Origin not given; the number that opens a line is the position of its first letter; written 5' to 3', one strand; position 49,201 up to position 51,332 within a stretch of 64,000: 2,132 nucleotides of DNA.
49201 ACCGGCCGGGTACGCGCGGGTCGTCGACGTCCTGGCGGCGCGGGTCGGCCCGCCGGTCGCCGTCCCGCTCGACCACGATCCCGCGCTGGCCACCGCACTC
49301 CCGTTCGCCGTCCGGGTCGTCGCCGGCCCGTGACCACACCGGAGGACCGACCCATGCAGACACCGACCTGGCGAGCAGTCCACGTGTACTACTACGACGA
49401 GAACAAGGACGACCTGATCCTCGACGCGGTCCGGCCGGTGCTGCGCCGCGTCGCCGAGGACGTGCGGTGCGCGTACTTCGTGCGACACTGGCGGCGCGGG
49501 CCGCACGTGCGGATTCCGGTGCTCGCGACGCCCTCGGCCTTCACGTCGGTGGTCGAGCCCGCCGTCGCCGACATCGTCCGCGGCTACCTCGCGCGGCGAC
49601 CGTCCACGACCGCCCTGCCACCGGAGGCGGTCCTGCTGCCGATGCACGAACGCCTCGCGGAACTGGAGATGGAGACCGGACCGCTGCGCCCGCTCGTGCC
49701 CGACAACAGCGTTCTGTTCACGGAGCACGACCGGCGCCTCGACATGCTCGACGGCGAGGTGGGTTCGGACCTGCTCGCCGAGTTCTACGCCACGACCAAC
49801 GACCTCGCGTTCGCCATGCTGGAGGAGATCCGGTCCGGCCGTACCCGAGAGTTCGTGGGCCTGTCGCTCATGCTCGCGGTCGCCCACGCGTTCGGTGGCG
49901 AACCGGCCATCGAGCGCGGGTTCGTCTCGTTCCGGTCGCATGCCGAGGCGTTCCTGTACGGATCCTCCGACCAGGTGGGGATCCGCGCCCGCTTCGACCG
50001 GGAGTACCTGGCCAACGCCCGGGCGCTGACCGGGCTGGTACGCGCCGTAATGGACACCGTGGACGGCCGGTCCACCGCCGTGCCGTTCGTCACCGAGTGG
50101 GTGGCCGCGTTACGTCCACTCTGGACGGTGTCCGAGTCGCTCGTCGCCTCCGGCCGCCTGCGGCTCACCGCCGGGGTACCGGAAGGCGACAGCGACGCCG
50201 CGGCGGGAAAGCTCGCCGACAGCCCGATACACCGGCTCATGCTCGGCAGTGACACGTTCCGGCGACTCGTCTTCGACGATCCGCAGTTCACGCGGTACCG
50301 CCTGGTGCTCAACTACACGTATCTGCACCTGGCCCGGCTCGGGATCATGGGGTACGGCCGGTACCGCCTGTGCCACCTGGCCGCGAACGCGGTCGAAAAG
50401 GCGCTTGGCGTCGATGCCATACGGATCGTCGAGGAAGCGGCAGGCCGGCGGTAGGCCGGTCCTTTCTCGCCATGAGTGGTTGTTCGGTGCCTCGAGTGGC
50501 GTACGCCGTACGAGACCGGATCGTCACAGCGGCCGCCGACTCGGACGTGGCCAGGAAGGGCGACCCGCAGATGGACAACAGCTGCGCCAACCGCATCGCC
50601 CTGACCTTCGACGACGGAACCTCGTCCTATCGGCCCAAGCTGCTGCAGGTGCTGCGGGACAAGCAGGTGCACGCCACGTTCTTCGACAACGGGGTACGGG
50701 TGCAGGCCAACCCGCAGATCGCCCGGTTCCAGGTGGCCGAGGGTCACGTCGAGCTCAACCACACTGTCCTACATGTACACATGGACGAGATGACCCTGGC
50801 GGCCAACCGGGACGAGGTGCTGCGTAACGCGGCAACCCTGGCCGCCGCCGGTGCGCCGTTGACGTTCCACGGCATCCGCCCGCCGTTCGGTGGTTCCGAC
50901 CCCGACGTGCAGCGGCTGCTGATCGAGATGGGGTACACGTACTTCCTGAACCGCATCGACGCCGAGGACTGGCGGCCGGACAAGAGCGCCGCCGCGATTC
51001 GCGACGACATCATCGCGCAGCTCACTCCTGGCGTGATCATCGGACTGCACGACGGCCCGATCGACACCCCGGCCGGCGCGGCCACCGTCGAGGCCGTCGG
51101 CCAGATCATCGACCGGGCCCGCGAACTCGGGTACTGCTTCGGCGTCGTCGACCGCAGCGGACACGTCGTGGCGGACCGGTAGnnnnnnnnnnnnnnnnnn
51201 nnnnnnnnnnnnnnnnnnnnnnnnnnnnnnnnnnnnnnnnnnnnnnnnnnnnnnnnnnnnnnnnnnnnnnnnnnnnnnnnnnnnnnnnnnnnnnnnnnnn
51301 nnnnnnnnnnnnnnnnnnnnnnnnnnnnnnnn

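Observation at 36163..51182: Thiopeptide/pyritide-class RiPP cluster in two divergent, translationally coupled operons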

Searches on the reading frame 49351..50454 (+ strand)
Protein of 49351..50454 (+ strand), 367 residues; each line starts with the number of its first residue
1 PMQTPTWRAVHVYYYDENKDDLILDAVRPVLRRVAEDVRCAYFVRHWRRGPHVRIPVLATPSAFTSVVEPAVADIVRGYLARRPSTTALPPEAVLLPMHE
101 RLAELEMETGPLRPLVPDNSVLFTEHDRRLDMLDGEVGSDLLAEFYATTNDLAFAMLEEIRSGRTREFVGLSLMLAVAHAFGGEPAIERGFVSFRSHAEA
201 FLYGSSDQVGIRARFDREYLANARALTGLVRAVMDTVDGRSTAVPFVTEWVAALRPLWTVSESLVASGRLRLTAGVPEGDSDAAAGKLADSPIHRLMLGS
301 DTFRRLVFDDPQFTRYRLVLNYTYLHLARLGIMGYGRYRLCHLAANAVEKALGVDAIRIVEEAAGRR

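Call 6: search_protein_families(library=pfam, proteins=[window:49351-50454:+], max_evalue=0.01)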
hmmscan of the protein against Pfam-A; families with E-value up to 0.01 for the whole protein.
window:49351-50454:+ (367 aa): 1 family
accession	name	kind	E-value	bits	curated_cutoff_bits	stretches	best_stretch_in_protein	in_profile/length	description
PF14028.11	Lant_dehydr_C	-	2.4e-27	97.1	24.4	1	7-348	1-255/255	Lantibiotic biosynthesis dehydratase C-term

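Call 7: search_protein_families(library=ncbifam, proteins=[window:49351-50454:+], max_evalue=0.01)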
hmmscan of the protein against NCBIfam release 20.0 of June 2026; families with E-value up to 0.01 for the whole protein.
window:49351-50454:+ (367 aa): 2 families
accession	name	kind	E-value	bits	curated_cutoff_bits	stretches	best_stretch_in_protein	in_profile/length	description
NF045556.1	TbtD_PbtD_pyrid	equivalog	3.9e-134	447.3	325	1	6-361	1-353/354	thiopeptide maturation pyridine synthase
TIGR03891.1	thiopep_ocin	subfamily_domain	0.00014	21.9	48.45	1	7-82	1-78/263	thiopeptide-type bacteriocin biosynthesis protein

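Call 11: search_solved_structures(query=window:49351-50454:+, show_alignments=1)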
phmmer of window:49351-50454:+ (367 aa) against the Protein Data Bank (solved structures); distinct sequences matched with E-value up to 0.001: 5.
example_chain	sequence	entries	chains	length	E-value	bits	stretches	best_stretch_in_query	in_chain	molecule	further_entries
5wa3_A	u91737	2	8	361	3.1e-66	227.3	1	7-356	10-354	Pyridine synthase TbtD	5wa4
5w98_A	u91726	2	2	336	2.1e-50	175.2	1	5-360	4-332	PbtD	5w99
8ejz_A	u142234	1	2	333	1.4e-49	172.5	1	6-360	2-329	PbtD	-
8ejy_A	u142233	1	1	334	6.3e-49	170.4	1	6-360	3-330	PbtD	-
7cww_A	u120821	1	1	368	9.3e-11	44.8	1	123-361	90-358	TsrE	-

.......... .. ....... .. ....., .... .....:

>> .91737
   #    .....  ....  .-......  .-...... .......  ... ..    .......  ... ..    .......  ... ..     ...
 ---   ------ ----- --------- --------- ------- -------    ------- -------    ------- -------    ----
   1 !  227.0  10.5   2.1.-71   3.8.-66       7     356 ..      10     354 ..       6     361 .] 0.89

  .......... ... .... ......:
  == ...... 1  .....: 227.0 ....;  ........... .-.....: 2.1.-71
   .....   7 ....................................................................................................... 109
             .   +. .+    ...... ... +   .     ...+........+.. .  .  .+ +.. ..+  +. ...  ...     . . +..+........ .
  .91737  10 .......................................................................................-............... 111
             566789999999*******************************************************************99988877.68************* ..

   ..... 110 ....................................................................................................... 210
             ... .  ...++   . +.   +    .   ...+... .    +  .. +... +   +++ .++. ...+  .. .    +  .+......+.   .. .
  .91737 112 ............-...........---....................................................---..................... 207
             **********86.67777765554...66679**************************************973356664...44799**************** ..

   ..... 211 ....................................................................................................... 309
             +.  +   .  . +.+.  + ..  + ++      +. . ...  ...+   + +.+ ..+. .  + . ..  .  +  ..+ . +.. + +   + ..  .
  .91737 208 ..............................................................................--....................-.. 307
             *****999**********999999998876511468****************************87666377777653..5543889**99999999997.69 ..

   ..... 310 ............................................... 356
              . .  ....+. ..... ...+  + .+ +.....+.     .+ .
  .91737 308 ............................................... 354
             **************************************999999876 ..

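Call 12: find_encoding_contigs(protein=window:49351-50451:+, flank=10000, max_places=6)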
Protein window:49351-50451:+ (367 aa): no gene with exactly this product is on record in the collection.

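Call 13: find_homologous_proteins(query=window:49351-50451:+, max_evalue=1e-20)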
Query window:49351-50451:+ (367 aa): 235 proteins with E <= 1e-20 among 8000 candidates; the best 120 are listed.
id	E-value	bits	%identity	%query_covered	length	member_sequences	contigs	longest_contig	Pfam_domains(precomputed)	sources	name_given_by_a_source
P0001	1.3e-239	812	100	100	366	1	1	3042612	PF14028.12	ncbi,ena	-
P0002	1.8e-181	621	77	99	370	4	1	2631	PF14028.12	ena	-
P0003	6.8e-181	619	77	99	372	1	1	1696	PF14028.12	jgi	jgi:hypothetical protein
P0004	7.5e-179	613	74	99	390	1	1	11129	PF14028.12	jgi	jgi:hypothetical protein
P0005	1.5e-149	516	64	99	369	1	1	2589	PF14028.12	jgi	jgi:AcrR family transcriptional regulator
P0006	5.3e-141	488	63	99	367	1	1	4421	PF14028.12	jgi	jgi:Lantibiotic biosynthesis dehydratase C-term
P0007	8.7e-140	484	62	98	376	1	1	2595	PF14028.12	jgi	jgi:hypothetical protein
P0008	1.8e-139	483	63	98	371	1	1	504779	PF14028.12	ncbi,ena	-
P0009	3.4e-139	482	60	98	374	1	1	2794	PF14028.12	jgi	jgi:hypothetical protein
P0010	5.1e-137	475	61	98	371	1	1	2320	PF14028.12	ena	-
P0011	4.8e-136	472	62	98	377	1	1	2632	PF14028.12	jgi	jgi:hypothetical protein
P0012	2.9e-135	469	61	99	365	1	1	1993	PF14028.12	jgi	-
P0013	1.4e-134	467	62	99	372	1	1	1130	PF14028.12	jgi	jgi:hypothetical protein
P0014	2.3e-133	463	59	99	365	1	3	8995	PF14028.12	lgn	-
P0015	9.6e-125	435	58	99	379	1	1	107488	PF14028.12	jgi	jgi:hypothetical protein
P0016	1.2e-121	424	58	98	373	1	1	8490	PF14028.12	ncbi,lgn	-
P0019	6.0e-116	406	53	99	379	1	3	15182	PF14028.12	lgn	-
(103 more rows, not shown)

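Call 14: find_encoding_contigs(protein=P0001, flank=2000, max_places=3)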
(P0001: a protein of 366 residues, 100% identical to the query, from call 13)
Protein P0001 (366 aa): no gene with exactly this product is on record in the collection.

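Call 15: find_encoding_contigs(protein=P0008, flank=10000, max_places=3)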
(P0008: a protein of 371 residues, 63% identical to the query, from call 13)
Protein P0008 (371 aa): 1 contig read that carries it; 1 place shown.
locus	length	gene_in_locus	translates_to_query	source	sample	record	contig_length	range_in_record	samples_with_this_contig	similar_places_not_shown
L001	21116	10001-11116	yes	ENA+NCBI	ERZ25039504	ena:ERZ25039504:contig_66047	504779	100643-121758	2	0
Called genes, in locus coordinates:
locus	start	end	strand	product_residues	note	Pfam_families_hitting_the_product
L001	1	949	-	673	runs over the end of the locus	PF02624:YcaO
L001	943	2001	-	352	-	PF14028:Lant_dehydr_C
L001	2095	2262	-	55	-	-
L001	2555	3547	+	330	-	PF00899:ThiF (faint)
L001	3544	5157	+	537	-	PF00881:Nitroreductase (faint)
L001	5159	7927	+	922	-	-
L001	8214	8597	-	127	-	-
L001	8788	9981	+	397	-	PF02624:YcaO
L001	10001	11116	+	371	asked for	PF14028:Lant_dehydr_C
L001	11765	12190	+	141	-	PF00486:Trans_reg_C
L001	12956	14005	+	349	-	PF00089:Trypsin, PF13365:Trypsin_2 (faint)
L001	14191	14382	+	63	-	-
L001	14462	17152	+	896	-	PF04738:Lant_dehydr_N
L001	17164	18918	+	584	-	-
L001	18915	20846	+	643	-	PF02624:YcaO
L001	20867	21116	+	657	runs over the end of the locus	PF14028:Lant_dehydr_C, PF00881:Nitroreductase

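Call 17: find_encoding_contigs(protein=P0004, flank=10000, max_places=3)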
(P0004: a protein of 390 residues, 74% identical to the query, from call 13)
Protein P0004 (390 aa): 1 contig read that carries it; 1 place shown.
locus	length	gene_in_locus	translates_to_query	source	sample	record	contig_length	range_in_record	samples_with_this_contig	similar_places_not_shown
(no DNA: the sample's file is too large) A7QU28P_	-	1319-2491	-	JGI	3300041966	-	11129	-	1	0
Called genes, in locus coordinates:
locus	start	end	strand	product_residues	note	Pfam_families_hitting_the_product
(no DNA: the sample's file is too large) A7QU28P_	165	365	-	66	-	-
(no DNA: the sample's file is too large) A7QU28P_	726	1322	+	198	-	-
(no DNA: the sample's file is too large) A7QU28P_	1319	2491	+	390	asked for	PF14028:Lant_dehydr_C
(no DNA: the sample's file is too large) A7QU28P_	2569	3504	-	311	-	PF01370:Epimerase, PF05368:NmrA (weak), PF13460:NAD_binding_10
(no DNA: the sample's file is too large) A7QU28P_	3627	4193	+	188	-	PF00440:TetR_N, PF17754:TetR_C_14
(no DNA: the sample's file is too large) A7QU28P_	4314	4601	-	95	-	-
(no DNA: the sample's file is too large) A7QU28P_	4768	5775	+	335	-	-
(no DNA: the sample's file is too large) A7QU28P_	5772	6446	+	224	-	PF00005:ABC_tran, PF13304:AAA_21 (faint)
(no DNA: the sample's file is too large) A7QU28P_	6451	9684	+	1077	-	PF02687:FtsX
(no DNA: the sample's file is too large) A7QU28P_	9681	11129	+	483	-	?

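Call 18: find_encoding_contigs(protein=P0015, flank=10000, max_places=3)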
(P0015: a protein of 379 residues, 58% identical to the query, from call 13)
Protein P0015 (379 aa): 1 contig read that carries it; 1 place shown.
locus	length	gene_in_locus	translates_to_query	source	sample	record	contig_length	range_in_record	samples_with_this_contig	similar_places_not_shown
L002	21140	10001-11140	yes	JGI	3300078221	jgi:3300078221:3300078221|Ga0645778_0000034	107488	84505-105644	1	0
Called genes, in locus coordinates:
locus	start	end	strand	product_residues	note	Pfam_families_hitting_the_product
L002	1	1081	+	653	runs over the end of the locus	PF02624:YcaO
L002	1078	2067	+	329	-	-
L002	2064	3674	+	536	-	PF00881:Nitroreductase (weak)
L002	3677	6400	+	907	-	PF04738:Lant_dehydr_N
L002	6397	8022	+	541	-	PF00881:Nitroreductase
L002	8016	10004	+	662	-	-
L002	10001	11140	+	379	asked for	PF14028:Lant_dehydr_C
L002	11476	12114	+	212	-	-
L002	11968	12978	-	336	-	PF13276:HTH_21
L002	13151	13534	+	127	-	PF01609:DDE_Tnp_1 (weak)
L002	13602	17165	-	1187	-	PF13424:TPR_12 (faint), PF03704:BTAD, PF13401:AAA_22 (faint), PF13191:AAA_16, PF25063:ARM_TT21_C (weak)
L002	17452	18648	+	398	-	-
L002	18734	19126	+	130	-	PF13340:DUF4096 (faint)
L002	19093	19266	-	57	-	-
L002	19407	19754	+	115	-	-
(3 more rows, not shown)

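Call 19: list_cluster_members(proteins=[P0001, P0008, P0016, P0002])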
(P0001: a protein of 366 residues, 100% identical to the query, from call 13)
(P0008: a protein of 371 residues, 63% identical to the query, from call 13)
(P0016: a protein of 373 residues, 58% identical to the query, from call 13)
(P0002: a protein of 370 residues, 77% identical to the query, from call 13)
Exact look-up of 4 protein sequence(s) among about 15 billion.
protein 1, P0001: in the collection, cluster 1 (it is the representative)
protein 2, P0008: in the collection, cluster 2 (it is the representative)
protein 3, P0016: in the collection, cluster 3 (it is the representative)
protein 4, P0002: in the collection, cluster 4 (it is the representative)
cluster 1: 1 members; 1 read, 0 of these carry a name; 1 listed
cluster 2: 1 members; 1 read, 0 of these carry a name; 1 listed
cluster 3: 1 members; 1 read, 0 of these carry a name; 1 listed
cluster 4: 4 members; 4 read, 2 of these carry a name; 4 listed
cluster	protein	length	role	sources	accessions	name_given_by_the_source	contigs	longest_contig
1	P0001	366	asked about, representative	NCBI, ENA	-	-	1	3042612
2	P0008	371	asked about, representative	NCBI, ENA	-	-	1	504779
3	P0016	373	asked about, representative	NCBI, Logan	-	-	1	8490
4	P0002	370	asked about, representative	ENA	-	-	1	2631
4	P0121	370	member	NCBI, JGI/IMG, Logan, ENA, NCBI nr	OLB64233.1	MAG: hypothetical protein AUI10_12020 [Actinobacteria bacterium 13_2_20CM_2_72_6]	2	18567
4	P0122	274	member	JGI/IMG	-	hypothetical protein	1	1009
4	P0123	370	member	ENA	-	-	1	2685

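Call 21: find_related_loci(query=A1, collection=genome_contigs, flank=10000)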
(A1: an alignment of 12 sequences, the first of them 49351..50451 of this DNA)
Query A1 (367 aa) in genome_contigs; peptide patterns used: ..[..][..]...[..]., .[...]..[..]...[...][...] (x = any residue, [..] = any of these).
292 stretches matched a pattern; 217 encode a relative of the query (tblastn E <= 1e-3); the best 80 are kept; 79 distinct loci.
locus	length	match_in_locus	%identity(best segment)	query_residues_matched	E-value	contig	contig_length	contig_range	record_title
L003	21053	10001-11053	63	2-360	2e-143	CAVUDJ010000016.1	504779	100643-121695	MAG: uncultured Actinomycetota bacterium isolate MFD02840.bin.1.283 genome assembly, contig: contig_66047, whole genome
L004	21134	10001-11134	48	1-364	7e-103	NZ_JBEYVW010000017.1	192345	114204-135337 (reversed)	Streptomyces sp. NPDC047017 NPDC047017_52_E2.ctg-0017, whole genome shotgun sequence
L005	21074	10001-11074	50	5-360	2e-102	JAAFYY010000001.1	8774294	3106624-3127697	Streptacidiphilus sp. 4-A2 Streptacidiphilus, whole genome shotgun sequence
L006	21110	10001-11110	49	5-360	6e-101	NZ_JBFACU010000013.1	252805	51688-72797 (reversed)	Streptomyces sp. NPDC021356 NPDC021356_137_C9.ctg-0013, whole genome shotgun sequence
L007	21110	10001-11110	48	3-360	2e-100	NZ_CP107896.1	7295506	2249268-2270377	Streptomyces sp. NBC_00466 strain NBC 00466 chromosome, complete genome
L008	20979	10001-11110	48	5-360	6e-100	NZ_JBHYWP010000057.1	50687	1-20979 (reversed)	Streptomyces sp. NPDC059398 NPDC059398_T49_D12.ctg-0057, whole genome shotgun sequence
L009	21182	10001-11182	46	1-360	3e-99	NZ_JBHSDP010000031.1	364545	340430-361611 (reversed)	Streptomyces andamanensis strain PCU 347 contig_13_pilon, whole genome shotgun sequence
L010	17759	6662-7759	47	5-360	2e-98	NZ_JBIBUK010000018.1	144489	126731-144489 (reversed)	Streptomyces sp. NPDC015220 NPDC015220_261_F8.ctg-0018, whole genome shotgun sequence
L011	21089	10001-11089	48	5-360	3e-98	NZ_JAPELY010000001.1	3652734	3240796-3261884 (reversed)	Streptomyces sp. NBC_00083 NBC_00083_4, whole genome shotgun sequence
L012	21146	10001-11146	46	3-360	2e-97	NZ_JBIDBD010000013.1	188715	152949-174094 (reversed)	Streptomyces sp. NPDC048111 NPDC048111_53_E7.ctg-0013, whole genome shotgun sequence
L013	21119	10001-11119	45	3-360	7e-97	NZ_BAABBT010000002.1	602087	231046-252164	Streptomyces hundungensis strain JCM 17577 sequence02, whole genome shotgun sequence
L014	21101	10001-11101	46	3-360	3e-95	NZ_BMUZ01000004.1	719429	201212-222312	Streptomyces xanthochromogenes strain JCM 4612 sequence04, whole genome shotgun sequence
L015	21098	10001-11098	46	3-360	4e-95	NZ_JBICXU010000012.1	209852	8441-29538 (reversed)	Streptomyces sp. NPDC048416 NPDC048416_33_F5.ctg-0012, whole genome shotgun sequence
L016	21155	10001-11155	45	3-360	1e-93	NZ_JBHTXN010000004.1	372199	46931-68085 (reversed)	Streptomyces sp. NPDC056670 NPDC056670_T14_B5.ctg-0004, whole genome shotgun sequence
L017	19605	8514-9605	49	5-360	4e-92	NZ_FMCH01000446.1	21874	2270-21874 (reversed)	Streptomyces sp. DvalAA-14, whole genome shotgun sequence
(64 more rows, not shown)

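Call 31: find_encoding_contigs(protein=P0121, flank=10000, max_places=2)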
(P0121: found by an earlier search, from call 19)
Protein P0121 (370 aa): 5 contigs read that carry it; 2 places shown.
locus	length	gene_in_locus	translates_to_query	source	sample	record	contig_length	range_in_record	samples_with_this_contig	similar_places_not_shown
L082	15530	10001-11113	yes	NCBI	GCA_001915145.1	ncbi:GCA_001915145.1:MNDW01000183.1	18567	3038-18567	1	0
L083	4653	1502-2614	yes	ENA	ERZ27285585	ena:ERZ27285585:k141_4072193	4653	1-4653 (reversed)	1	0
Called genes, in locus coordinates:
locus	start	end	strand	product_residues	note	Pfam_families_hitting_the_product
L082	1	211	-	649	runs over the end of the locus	PF02624:YcaO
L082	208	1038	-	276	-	PF14028:Lant_dehydr_C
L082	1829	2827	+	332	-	-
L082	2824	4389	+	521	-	PF00881:Nitroreductase (weak)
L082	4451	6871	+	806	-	PF04738:Lant_dehydr_N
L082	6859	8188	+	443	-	PF00881:Nitroreductase (weak)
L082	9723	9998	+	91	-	-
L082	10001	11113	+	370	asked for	PF14028:Lant_dehydr_C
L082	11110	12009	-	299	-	PF18911:PKD_4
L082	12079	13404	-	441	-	-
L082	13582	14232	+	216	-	PF13489:Methyltransf_23 (weak), PF13649:Methyltransf_25, PF13847:Methyltransf_31 (weak), PF08241:Methyltransf_11, PF08242:Methyltransf_12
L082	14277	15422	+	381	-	PF00174:Oxidored_molyb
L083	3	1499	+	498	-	?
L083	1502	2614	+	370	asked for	PF14028:Lant_dehydr_C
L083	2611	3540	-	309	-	PF18911:PKD_4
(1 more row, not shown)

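Call 32: find_encoding_contigs(protein=P0019, flank=10000, max_places=2)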
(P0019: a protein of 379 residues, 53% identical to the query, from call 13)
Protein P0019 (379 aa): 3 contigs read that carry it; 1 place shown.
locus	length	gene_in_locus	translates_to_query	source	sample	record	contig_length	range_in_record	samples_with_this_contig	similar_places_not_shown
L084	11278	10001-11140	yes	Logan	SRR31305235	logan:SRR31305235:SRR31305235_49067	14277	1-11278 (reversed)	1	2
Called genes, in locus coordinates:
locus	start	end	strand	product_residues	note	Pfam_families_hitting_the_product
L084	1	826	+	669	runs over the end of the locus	PF02624:YcaO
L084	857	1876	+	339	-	-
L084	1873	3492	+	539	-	PF00881:Nitroreductase (weak)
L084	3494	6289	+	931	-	PF04738:Lant_dehydr_N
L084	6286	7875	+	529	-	PF00881:Nitroreductase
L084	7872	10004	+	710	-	PF02624:YcaO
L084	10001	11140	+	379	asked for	PF14028:Lant_dehydr_C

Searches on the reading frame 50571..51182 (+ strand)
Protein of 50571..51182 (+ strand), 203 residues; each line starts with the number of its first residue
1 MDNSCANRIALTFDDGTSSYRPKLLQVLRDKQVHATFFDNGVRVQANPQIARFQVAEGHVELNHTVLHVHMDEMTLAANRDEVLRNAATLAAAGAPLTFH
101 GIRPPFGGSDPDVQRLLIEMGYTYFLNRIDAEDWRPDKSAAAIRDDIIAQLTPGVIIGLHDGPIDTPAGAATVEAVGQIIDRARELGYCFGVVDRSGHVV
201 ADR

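Call 6: search_protein_families(library=pfam, proteins=[window:50571-51182:+], max_evalue=0.01)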
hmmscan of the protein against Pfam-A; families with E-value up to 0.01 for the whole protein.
window:50571-51182:+ (203 aa): 1 family
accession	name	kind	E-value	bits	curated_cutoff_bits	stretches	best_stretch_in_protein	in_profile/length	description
PF01522.26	Polysacc_deac_1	-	1.4e-25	90.1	23.1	1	6-124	6-123/124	Polysaccharide deacetylase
